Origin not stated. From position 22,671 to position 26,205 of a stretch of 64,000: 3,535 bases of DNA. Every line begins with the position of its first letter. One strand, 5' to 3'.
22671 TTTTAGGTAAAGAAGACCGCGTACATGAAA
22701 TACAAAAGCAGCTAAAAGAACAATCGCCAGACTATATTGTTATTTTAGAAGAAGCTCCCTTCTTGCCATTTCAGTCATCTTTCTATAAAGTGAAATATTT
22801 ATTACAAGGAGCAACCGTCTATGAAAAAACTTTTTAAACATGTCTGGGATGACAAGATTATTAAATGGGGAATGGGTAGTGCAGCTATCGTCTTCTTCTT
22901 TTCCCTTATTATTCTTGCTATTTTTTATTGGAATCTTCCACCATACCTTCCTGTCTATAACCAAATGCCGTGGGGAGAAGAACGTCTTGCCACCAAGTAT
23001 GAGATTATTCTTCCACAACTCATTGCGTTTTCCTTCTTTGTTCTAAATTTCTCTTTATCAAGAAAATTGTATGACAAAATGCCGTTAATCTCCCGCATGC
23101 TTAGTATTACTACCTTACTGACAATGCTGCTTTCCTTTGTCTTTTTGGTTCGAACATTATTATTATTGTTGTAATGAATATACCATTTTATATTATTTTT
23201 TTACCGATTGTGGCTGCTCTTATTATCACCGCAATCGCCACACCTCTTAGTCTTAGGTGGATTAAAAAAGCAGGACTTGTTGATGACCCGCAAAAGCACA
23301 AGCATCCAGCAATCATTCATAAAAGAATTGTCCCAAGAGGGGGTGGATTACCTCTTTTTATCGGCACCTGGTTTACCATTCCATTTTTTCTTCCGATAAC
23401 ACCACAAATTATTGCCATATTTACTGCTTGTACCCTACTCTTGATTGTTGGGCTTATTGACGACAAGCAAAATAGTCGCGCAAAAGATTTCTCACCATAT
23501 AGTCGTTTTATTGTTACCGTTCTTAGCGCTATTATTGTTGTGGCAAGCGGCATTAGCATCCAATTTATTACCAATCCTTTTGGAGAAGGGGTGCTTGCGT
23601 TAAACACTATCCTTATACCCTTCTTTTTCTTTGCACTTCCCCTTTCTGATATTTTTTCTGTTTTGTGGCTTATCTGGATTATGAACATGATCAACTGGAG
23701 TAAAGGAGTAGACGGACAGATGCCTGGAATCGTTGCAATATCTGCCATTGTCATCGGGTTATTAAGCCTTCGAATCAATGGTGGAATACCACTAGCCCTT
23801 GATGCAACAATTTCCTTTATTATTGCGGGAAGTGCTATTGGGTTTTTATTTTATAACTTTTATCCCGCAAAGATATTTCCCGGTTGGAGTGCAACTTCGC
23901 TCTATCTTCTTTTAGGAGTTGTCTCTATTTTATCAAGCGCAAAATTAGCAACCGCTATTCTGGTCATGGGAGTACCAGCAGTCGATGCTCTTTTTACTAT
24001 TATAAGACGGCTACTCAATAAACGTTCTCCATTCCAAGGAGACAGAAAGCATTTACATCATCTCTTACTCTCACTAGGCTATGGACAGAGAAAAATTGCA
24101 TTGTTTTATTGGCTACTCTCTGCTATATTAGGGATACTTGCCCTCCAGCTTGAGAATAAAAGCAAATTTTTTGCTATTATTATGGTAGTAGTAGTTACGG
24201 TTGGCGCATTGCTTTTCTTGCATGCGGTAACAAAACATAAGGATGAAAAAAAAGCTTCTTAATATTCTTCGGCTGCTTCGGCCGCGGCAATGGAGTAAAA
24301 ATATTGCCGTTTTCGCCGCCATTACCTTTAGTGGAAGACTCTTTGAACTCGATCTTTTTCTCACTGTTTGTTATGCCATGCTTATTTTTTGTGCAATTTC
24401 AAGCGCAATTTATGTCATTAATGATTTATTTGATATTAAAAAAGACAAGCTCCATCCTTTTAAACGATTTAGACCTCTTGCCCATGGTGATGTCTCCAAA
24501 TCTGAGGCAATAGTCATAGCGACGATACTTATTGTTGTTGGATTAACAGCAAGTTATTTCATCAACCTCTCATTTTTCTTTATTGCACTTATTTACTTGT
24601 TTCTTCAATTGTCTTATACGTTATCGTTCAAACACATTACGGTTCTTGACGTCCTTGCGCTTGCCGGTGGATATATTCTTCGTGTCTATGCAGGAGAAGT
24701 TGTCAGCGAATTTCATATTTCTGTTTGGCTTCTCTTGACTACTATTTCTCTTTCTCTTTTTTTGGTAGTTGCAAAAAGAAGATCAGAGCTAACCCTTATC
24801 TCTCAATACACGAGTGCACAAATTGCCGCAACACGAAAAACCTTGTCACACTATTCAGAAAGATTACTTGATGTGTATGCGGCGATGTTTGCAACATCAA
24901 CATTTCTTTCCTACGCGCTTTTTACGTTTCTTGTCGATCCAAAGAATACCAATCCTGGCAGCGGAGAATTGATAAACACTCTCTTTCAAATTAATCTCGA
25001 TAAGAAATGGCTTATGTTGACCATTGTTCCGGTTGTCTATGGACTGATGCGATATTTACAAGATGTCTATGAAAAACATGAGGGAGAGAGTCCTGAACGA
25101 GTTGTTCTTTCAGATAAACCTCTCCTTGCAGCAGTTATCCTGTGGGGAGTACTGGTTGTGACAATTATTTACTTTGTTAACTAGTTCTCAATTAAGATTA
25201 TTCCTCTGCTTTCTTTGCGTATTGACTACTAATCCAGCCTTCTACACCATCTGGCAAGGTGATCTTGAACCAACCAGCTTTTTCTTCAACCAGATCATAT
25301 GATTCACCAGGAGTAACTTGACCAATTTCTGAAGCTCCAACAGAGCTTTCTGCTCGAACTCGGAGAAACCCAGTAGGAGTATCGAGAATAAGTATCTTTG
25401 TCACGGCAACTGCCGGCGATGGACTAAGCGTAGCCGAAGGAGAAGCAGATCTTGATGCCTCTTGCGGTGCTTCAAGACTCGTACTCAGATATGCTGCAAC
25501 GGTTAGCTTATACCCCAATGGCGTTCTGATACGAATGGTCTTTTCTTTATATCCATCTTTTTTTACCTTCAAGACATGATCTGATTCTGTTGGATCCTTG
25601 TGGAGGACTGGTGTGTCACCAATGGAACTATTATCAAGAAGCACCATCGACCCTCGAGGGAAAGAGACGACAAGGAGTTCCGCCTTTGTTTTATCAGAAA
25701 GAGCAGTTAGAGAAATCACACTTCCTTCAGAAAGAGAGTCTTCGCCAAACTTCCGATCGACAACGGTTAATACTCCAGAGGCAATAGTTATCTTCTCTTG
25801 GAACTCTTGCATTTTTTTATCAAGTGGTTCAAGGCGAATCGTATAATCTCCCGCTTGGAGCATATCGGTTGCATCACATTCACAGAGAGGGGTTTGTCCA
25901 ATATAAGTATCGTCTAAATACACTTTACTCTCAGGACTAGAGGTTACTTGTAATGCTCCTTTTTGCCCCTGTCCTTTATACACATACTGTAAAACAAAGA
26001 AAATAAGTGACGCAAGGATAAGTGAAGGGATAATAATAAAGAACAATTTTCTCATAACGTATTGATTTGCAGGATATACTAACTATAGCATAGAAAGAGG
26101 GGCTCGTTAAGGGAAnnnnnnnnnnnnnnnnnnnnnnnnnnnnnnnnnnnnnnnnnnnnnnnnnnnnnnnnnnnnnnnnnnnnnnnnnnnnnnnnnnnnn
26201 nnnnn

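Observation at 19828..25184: Lipid-linked glycan assembly cluster: processive GT2 synthase, GT-C transferase, WecA-like initiator and DPPR-synthase-like UbiA enzyme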

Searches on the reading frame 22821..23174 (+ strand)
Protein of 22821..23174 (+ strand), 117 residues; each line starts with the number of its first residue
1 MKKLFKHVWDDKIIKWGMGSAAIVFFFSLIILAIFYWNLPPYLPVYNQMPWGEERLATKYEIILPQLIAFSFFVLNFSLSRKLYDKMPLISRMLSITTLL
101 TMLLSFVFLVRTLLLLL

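Call 3: search_protein_families(library=pfam, proteins=[window:22821-23174:+], max_evalue=0.01)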
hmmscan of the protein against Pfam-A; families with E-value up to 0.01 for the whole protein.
window:22821-23174:+ (117 aa): 0 families

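Call 6: search_protein_families(library=ncbifam, proteins=[window:22821-23174:+], max_evalue=0.1)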
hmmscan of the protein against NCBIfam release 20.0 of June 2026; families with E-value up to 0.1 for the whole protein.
window:22821-23174:+ (117 aa): 0 families

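Call 40: search_protein_families(library=pfam, proteins=[window:22821-23174:+], max_evalue=10)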
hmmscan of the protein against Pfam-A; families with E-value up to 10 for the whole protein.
window:22821-23174:+ (117 aa): 1 family
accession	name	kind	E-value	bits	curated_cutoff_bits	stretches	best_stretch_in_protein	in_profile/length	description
PF17534.7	DUF5453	-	0.39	11.1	25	1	58-109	7-58/186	Family of unknown function (DUF5453)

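Call 58: search_solved_structures(query=A3, max_evalue=10)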
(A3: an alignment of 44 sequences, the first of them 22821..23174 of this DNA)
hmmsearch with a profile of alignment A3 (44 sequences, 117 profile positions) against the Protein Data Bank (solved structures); distinct sequences matched with E-value up to 10: 0.

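Call 75: find_homologous_proteins(query=A3, max_evalue=0.001)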
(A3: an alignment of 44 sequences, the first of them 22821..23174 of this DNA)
Query A3 (44 sequences) (117 aa, profile of the alignment): 402 proteins with E <= 0.001 among 3121 candidates; the best 120 are listed.
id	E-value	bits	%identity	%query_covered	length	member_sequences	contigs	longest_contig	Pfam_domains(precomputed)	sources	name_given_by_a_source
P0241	2.5e-42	162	56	100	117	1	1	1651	-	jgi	jgi:hypothetical protein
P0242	1.3e-41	159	53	100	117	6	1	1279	-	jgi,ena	jgi:hypothetical protein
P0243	1.4e-41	159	55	100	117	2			-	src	-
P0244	1.7e-41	159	56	100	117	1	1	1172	-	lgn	-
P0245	1.9e-41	159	53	100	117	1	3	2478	-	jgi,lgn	-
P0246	2.9e-41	158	55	100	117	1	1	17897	-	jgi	jgi:hypothetical protein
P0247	3.0e-41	158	54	100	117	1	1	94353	-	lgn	-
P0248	3.2e-41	158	54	100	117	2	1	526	-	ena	-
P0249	3.2e-41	158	52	100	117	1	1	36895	-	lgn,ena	-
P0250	5.1e-41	157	53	100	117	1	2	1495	-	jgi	jgi:hypothetical protein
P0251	5.9e-41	157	51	100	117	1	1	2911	-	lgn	-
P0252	1.6e-40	156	56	100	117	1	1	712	-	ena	-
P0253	1.6e-40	156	56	100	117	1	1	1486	-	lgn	-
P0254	1.7e-40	156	56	100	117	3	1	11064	-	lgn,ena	-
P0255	1.8e-40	156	52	100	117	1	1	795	-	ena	-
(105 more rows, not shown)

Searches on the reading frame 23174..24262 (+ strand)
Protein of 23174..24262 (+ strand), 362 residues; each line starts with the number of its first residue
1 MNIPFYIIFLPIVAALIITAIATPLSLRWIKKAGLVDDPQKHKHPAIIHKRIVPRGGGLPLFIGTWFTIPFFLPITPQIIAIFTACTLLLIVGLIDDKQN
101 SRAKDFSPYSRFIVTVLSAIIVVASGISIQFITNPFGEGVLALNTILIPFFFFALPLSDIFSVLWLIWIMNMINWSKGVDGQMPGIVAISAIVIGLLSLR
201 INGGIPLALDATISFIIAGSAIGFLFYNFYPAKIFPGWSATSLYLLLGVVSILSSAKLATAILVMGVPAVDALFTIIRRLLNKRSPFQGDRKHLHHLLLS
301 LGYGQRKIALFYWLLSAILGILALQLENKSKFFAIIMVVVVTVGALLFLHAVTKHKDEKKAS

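Call 3: search_protein_families(library=pfam, proteins=[window:23174-24262:+], max_evalue=0.01)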
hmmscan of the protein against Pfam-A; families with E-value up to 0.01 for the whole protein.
window:23174-24262:+ (362 aa): 1 family
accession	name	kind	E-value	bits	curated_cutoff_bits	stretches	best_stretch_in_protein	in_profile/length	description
PF00953.26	Glycos_transf_4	-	8.2e-22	78.3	27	1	80-253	2-158/160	Glycosyl transferase family 4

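Call 6: search_protein_families(library=ncbifam, proteins=[window:23174-24262:+], max_evalue=0.1)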
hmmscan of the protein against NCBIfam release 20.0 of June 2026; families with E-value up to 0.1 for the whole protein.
window:23174-24262:+ (362 aa): 3 families
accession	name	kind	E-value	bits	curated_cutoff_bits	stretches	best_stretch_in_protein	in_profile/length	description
TIGR02380.1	ECA_wecA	exception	7.8e-23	81.2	326.05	1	17-350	8-331/346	UDP-N-acetylglucosamine--undecaprenyl-phosphate N-acetylglucosaminephosphotransferase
NF053644.1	MraY_archaea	equivalog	1.8e-17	63.7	450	2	163-324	187-340/340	pseudomurein biosynthesis MraY family phospho-N-acetylmuramoyl-pentapeptide-transferase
TIGR00445.1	mraY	equivalog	1.5e-11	44.4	192.05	1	48-324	30-315/321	phospho-N-acetylmuramoyl-pentapeptide-transferase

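Call 45: search_solved_structures(query=window:23174-24262:+, max_evalue=0.01)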
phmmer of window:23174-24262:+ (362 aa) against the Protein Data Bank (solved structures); distinct sequences matched with E-value up to 0.01: 2.
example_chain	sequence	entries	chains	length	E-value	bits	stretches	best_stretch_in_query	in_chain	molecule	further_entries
5jnq_A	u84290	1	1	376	1.1e-10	44.6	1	9-323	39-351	Phospho-N-acetylmuramoyl-pentapeptide-transferase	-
9zno_A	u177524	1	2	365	9.5e-08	34.9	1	8-325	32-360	Phospho-N-acetylmuramoyl-pentapeptide-transferase (MraY)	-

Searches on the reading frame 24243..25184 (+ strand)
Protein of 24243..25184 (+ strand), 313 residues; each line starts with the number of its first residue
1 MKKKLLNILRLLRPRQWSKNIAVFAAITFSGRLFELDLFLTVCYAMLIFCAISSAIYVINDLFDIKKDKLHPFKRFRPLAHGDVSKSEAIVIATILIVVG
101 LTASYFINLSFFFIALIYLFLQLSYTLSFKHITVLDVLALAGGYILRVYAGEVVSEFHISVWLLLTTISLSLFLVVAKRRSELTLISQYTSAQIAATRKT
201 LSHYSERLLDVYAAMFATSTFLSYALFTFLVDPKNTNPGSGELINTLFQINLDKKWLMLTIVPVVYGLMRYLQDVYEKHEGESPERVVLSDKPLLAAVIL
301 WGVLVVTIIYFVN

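Call 3: search_protein_families(library=pfam, proteins=[window:24243-25184:+], max_evalue=0.01)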
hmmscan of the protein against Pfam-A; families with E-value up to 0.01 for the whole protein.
window:24243-25184:+ (313 aa): 1 family
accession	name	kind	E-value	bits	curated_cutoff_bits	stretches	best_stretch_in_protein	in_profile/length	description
PF01040.23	UbiA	-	1.7e-21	77.1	34.2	1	31-221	14-200/250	UbiA prenyltransferase family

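Call 6: search_protein_families(library=ncbifam, proteins=[window:24243-25184:+], max_evalue=0.1)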
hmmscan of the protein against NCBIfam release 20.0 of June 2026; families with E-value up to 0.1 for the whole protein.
window:24243-25184:+ (313 aa): 23 families
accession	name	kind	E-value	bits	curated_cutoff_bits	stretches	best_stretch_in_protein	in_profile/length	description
NF008977.0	PRK12324.1-2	equivalog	6.6e-70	235.8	234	1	4-310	1-288/297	decaprenyl-phosphate phosphoribosyltransferase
NF008978.0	PRK12324.1-4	equivalog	3.8e-65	219.9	207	1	7-311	34-321/322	decaprenyl-phosphate phosphoribosyltransferase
NF008976.0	PRK12324.1-1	equivalog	4.7e-49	167.4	474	1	8-311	21-305/306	decaprenyl-phosphate phosphoribosyltransferase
NF006088.0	PRK08238.1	equivalog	5e-48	163.9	351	1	3-232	190-414/482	UbiA family prenyltransferase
NF009523.0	PRK12884.1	equivalog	5.6e-16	58.6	269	1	4-164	3-159/279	prenyltransferase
TIGR01475.1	ubiA_other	subfamily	2.2e-12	47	180.8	1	24-172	16-167/282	UbiA-like polyprenyltransferase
TIGR01473.1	cyoE_ctaB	equivalog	8.3e-12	45.5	210.3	1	9-137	4-134/281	heme o synthase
NF009521.0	PRK12882.1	equivalog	1.1e-11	44.5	296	1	20-138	16-135/280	geranylgeranylglycerol-phosphate geranylgeranyltransferase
NF035940.1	prenyl_rel_EboC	equivalog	2e-11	43.8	250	1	10-138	4-135/292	UbiA-like protein EboC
TIGR01474.1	ubiA_proteo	equivalog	1.8e-08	34.3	275.45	1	11-141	19-141/282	4-hydroxybenzoate octaprenyltransferase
NF009522.0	PRK12883.1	equivalog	5.3e-08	32.7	353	1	24-142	24-137/279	geranylgeranylglycerol-phosphate geranylgeranyltransferase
NF005742.0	PRK07566.1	equivalog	2.7e-07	30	313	1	5-154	28-182/315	chlorophyll synthase ChlG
NF009609.0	PRK13106.1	equivalog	9.3e-07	28.5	349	1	4-155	14-163/301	prenyltransferase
NF041585.1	MqnP_Cj_Hp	exception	5.4e-05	22.8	375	1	41-170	39-169/281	menaquinone biosynthesis prenyltransferase MqnP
NF009515.0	PRK12874.1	equivalog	5.5e-05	22.7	392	1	43-172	48-178/291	4-hydroxybenzoate polyprenyltransferase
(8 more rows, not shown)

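Call 7: search_solved_structures(query=window:24243-25184:+, max_evalue=0.01, show_alignments=2)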
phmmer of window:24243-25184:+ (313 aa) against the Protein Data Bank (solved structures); distinct sequences matched with E-value up to 0.01: 5.
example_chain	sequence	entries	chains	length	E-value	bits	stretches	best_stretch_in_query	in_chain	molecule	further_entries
8j8j_D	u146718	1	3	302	2.3e-38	135.8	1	7-305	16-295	Decaprenyl-phosphate phosphoribosyltransferase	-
8j8k_A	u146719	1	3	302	3.6e-28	102.3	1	7-305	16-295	Decaprenyl-phosphate phosphoribosyltransferase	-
6m31_A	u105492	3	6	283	8.5e-08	35.4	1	5-132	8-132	Digeranylgeranylglyceryl phosphate synthase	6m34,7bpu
9sau_C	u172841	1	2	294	0.00052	23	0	9-109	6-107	Chlorophyll a synthase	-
9sas_C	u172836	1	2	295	0.00052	23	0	9-109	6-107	Chlorophyll a synthase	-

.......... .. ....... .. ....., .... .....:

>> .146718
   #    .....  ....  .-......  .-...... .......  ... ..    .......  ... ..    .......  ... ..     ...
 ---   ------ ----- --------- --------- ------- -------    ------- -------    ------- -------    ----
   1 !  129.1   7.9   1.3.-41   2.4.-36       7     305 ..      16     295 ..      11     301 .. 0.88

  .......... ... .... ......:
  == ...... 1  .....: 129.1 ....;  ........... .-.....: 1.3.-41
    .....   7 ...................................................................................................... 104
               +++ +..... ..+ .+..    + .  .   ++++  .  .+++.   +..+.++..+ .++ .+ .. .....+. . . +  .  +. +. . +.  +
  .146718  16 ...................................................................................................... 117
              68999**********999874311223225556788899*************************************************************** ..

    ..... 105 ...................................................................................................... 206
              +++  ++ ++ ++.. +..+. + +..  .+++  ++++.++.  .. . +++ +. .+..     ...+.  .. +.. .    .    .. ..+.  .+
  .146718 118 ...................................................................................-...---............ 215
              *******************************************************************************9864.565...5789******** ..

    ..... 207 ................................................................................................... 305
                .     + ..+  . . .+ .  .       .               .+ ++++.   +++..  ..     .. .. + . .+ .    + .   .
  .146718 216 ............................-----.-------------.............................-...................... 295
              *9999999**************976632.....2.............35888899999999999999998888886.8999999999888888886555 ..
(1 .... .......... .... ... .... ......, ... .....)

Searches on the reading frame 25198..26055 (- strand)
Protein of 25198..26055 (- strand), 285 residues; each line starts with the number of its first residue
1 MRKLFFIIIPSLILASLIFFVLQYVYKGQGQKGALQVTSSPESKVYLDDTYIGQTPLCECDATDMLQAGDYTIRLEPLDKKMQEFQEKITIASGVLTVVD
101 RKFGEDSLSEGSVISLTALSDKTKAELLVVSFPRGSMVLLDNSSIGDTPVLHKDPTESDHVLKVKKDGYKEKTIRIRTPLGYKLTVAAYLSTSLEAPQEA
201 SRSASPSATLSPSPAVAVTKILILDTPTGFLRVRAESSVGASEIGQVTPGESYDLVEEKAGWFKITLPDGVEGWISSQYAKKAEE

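Call 4: search_protein_families(library=pfam, proteins=[window:25198-26055:-], max_evalue=0.01)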
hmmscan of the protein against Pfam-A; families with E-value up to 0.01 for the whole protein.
window:25198-26055:- (285 aa): 4 families
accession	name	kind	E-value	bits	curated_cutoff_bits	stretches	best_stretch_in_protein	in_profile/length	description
PF08308.17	PEGA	-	7.7e-14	51.8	20.8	2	126-174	3-51/71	PEGA domain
PF08239.17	SH3_3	-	1.2e-11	45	27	1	230-279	2-52/54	Bacterial SH3 domain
PF18348.7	SH3_16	-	0.00029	21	25.8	1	246-277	14-46/49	Bacterial dipeptidyl-peptidase Sh3 domain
PF06347.19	SH3_4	-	0.0046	17.1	24.1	1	238-277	12-51/56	Bacterial SH3 domain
